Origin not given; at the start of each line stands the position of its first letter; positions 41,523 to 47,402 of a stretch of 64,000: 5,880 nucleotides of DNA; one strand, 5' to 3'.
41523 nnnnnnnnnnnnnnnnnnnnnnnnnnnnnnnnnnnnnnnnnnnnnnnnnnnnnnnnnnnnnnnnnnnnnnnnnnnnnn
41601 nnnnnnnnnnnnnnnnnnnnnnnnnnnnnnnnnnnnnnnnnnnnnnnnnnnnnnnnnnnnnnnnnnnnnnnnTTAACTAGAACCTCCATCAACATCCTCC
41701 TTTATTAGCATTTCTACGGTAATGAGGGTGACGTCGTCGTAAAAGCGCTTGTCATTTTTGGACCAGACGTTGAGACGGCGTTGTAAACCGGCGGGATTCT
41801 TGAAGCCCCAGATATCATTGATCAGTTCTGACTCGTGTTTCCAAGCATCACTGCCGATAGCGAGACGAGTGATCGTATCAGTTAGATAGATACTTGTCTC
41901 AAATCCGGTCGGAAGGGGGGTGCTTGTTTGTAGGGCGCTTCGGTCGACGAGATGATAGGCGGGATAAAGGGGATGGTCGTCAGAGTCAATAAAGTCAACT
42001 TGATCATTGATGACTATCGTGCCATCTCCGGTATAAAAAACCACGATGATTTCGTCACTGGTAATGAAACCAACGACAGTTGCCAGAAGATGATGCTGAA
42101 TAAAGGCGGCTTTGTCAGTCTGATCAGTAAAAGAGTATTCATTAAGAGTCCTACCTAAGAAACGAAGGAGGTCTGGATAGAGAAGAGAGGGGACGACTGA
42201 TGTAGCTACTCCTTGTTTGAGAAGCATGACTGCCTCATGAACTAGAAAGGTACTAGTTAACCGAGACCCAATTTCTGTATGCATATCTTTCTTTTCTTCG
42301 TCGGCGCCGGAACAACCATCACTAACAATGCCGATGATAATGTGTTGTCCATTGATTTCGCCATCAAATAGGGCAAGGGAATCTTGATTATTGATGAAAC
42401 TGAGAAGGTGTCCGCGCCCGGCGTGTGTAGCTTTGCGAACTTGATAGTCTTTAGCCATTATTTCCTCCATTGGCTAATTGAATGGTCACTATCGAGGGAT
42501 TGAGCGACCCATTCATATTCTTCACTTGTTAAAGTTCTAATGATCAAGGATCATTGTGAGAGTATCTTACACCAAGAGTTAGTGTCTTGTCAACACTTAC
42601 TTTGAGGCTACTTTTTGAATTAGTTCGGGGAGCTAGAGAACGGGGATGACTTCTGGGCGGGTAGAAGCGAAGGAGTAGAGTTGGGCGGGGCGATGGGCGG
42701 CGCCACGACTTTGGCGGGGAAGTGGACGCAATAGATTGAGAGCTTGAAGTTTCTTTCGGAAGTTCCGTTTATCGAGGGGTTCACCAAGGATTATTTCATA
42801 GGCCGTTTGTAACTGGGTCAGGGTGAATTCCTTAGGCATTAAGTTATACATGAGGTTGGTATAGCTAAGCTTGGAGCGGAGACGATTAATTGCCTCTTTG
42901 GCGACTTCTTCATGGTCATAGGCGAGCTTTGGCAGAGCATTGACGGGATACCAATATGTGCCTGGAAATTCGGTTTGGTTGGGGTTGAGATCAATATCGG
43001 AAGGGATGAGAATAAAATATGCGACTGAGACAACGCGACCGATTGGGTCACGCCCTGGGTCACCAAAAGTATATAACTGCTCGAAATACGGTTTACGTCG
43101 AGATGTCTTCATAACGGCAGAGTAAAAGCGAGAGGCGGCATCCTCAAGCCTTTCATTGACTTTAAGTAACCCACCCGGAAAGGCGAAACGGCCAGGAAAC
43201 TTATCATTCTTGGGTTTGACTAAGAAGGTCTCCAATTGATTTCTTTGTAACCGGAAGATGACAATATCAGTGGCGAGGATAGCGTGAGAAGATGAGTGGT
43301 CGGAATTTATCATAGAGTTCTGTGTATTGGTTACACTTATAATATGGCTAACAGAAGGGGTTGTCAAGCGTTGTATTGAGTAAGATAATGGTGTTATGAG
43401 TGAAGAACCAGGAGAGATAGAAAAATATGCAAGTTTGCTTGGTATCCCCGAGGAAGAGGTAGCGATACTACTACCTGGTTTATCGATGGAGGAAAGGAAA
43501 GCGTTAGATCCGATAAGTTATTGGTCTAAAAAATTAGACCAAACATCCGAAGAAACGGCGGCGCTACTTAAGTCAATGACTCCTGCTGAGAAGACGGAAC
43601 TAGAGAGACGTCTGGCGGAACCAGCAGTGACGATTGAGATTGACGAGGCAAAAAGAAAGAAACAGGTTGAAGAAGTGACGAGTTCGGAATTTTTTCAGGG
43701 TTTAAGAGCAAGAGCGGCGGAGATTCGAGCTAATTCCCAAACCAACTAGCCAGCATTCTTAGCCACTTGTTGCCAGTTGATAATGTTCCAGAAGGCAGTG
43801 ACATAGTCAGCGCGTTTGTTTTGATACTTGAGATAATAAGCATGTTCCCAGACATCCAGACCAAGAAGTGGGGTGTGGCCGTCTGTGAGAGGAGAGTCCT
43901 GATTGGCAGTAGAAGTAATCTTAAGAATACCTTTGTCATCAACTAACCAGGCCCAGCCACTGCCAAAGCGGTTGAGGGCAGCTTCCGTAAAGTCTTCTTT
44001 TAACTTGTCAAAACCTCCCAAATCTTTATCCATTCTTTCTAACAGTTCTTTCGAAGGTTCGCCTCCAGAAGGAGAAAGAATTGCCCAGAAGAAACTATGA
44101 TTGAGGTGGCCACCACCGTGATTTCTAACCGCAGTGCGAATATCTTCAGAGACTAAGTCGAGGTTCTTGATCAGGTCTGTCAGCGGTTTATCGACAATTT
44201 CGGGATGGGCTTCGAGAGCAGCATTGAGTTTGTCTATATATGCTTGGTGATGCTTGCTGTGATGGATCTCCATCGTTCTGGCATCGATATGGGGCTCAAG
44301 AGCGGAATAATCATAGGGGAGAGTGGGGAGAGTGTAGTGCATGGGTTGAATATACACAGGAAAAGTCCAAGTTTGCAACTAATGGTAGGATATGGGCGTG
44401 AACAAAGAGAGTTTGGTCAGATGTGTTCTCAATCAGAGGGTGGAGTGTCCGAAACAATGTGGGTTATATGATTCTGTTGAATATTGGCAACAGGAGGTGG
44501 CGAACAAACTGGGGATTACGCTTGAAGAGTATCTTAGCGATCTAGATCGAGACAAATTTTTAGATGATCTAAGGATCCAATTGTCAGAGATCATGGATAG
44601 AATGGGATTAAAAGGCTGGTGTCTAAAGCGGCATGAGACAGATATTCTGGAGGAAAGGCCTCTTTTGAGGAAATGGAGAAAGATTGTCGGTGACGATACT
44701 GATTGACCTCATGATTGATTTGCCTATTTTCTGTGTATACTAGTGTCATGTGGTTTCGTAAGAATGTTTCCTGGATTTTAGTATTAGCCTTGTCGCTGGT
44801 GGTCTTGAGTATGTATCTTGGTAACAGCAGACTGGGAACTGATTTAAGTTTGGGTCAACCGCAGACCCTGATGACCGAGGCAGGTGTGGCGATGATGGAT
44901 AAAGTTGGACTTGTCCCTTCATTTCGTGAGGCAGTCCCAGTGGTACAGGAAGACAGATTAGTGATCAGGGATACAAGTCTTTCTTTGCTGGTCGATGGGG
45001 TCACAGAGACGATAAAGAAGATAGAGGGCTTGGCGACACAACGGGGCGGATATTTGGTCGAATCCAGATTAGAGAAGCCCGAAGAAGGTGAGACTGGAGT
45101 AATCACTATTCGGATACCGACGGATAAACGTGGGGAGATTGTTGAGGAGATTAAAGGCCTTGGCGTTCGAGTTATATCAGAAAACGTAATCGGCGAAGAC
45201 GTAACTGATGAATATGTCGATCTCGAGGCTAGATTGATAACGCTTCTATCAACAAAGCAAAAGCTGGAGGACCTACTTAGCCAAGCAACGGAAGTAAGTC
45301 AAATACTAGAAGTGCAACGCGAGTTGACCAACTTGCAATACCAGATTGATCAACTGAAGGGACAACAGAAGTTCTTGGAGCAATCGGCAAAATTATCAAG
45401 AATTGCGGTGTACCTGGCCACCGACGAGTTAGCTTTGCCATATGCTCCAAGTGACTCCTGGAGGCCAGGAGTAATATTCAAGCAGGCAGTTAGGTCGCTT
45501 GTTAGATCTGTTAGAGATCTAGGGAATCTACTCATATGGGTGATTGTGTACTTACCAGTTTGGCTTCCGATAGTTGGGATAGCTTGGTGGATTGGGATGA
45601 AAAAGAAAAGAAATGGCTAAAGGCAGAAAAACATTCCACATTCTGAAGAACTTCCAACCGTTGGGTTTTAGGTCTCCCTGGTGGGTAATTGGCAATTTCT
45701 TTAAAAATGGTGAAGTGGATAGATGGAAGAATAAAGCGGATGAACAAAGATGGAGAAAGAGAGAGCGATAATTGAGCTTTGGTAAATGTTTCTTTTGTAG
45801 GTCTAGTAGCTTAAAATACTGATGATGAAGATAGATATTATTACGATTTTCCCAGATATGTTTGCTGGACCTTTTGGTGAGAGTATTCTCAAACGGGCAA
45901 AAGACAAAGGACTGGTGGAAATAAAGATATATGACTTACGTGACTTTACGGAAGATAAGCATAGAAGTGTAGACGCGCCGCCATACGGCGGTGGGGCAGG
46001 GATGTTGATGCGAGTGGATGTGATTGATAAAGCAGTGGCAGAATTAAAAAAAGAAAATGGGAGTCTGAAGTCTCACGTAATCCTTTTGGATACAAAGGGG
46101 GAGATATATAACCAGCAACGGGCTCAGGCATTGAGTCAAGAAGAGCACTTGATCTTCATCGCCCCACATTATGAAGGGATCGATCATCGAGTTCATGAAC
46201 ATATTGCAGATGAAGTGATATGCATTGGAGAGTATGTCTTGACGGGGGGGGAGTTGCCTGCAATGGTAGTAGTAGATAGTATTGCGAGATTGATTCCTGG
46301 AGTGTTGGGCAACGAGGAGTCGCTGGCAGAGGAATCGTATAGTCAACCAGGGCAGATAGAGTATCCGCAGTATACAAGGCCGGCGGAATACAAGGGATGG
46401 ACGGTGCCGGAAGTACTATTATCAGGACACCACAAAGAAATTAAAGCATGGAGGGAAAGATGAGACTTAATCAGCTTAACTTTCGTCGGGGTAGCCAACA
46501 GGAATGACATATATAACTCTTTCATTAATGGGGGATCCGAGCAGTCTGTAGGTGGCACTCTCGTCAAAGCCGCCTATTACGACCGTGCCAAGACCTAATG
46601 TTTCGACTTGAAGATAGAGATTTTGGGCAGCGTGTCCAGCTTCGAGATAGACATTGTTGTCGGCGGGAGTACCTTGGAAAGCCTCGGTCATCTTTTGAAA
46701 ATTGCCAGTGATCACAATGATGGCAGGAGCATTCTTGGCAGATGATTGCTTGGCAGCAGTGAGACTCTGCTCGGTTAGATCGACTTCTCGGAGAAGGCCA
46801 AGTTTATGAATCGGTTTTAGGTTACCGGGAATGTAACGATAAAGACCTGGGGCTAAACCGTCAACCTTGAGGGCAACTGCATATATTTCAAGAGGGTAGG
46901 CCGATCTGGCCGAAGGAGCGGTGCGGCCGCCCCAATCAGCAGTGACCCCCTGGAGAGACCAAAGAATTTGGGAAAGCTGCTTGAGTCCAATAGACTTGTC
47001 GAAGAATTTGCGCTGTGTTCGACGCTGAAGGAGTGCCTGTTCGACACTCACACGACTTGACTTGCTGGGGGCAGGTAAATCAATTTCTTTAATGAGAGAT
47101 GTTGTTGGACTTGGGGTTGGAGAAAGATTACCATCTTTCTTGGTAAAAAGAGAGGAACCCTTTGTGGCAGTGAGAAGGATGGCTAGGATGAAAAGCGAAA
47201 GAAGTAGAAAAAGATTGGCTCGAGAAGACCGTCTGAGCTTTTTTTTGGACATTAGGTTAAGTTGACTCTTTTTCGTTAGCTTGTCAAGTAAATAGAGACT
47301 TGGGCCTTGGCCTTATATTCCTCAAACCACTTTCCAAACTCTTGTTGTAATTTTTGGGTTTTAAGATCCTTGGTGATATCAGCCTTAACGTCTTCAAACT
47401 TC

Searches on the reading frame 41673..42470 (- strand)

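Call 13: search_protein_families(library=pfam, proteins=[window:41673-42470:-], max_evalue=0.001)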
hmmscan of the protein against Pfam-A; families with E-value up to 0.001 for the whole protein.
window:41673-42470:- (265 aa): 1 family
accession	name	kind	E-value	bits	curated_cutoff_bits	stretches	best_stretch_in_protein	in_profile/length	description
PF13672.11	PP2C_2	-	0.00021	21.4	24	1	18-156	2-122/209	Protein phosphatase 2C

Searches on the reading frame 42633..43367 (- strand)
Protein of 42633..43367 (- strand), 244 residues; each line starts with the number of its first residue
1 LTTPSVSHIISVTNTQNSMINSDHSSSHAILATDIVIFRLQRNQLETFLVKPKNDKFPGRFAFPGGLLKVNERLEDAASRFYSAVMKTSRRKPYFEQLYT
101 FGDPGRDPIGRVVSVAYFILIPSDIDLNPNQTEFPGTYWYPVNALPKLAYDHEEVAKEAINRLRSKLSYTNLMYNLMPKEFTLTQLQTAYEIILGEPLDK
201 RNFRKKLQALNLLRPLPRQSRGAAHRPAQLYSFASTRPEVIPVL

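Call 13: search_protein_families(library=pfam, proteins=[window:42633-43367:-], max_evalue=0.001)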
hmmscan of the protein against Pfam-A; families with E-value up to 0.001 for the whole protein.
window:42633-43367:- (244 aa): 3 families
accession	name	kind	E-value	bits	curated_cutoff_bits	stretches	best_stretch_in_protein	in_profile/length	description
PF21906.2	NrtR_WHD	-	4.8e-25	87.9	27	1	174-233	2-61/61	NrtR DNA-binding winged helix domain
PF19368.5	AraR_C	-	2.5e-09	37.7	23.8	1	169-235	1-68/82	AraR C-terminal winged HTH domain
PF00293.34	NUDIX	-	3.9e-07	30.6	21.1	1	36-156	7-127/134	NUDIX domain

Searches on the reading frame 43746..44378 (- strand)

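Call 13: search_protein_families(library=pfam, proteins=[window:43746-44378:-], max_evalue=0.001)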
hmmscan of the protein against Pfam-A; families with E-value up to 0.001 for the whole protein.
window:43746-44378:- (210 aa): 2 families
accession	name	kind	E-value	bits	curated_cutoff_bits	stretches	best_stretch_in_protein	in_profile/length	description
PF02777.23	Sod_Fe_C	-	1.2e-40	138.1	20.9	1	108-208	1-102/102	Iron/manganese superoxide dismutases, C-terminal domain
PF00081.27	Sod_Fe_N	-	1.9e-30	105.6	27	1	15-102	2-82/82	Iron/manganese superoxide dismutases, alpha-hairpin domain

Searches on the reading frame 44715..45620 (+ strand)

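Call 13: search_protein_families(library=pfam, proteins=[window:44715-45620:+], max_evalue=0.001)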
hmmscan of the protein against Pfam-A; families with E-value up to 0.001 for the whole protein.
window:44715-45620:+ (301 aa): 1 family
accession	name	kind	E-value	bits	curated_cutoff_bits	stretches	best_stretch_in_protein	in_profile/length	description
PF14257.11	DUF4349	-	5.1e-44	150.6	27.7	1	81-292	1-210/213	Domain of unknown function (DUF4349)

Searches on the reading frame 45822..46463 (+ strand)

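Call 13: search_protein_families(library=pfam, proteins=[window:45822-46463:+], max_evalue=0.001)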
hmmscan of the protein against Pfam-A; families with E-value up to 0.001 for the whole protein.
window:45822-46463:+ (213 aa): 1 family
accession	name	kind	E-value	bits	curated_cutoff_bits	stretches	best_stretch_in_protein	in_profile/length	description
PF01746.26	tRNA_m1G_MT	-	9.7e-58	195.5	27.3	1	24-212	2-183/195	tRNA (Guanine-1)-methyltransferase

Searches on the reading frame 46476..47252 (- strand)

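Call 13: search_protein_families(library=pfam, proteins=[window:46476-47252:-], max_evalue=0.001)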
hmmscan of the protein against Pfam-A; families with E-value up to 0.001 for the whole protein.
window:46476-47252:- (258 aa): 2 families
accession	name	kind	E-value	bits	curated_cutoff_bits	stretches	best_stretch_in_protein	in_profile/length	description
PF00881.29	Nitroreductase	-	2.2e-24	87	23.5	1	75-254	2-167/167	Nitroreductase family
PF14512.11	TM1586_NiRdase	-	0.00016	21.8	27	0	198-257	77-135/215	Putative TM nitroreductase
